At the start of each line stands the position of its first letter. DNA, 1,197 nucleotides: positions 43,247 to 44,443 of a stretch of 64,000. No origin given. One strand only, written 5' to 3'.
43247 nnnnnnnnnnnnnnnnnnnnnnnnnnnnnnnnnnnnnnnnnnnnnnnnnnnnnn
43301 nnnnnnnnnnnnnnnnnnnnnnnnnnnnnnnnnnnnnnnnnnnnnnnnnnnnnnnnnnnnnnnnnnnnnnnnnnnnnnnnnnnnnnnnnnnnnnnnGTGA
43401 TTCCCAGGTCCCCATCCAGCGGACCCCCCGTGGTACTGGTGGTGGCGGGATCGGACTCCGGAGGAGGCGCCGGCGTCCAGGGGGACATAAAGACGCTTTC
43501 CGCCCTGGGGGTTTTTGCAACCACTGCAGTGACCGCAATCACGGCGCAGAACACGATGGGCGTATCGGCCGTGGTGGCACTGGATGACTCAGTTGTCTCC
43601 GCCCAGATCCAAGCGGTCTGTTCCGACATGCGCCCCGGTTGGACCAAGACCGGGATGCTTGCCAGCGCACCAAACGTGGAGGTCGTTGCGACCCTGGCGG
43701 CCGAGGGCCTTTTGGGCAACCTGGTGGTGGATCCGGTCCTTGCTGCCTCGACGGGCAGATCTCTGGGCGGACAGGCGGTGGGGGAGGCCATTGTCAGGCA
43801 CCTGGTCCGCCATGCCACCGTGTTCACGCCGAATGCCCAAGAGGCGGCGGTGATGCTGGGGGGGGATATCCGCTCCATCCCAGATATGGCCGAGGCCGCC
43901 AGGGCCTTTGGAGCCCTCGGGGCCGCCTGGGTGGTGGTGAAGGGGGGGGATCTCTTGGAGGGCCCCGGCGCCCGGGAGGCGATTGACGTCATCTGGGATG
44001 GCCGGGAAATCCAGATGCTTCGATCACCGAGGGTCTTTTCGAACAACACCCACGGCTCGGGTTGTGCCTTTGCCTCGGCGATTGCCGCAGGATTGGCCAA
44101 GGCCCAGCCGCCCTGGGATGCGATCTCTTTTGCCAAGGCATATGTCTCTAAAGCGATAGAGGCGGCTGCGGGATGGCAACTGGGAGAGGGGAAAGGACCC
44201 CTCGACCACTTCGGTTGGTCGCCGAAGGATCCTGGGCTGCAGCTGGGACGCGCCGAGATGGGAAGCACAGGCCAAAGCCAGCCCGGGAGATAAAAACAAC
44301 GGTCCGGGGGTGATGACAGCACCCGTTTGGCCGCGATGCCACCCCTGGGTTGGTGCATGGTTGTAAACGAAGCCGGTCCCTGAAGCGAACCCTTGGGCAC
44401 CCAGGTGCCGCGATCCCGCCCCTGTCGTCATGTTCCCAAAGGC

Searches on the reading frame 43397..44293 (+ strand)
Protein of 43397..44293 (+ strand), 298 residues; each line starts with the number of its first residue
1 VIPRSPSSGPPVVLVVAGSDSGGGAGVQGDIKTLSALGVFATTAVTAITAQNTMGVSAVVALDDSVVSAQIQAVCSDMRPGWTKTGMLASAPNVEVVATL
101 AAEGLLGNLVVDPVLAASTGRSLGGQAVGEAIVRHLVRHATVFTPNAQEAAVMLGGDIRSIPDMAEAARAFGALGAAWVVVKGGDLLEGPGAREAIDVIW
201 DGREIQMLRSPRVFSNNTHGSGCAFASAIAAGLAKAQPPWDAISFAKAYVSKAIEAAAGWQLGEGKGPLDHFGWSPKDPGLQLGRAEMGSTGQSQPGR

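Call 13: search_protein_families(library=pfam, proteins=[window:43397-44293:+], max_evalue=0.01)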
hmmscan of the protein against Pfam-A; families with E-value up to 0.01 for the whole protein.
window:43397-44293:+ (298 aa): 3 families
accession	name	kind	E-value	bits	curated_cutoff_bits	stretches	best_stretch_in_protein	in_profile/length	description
PF08543.17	Phos_pyr_kin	-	6.1e-77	258.8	27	1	20-269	1-245/246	Phosphomethylpyrimidine kinase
PF00294.29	PfkB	-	2e-08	34.4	25.8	1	133-255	177-291/302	pfkB family carbohydrate kinase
PF02110.20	HK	-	0.006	16.4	27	0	195-256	160-221/247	Hydroxyethylthiazole kinase family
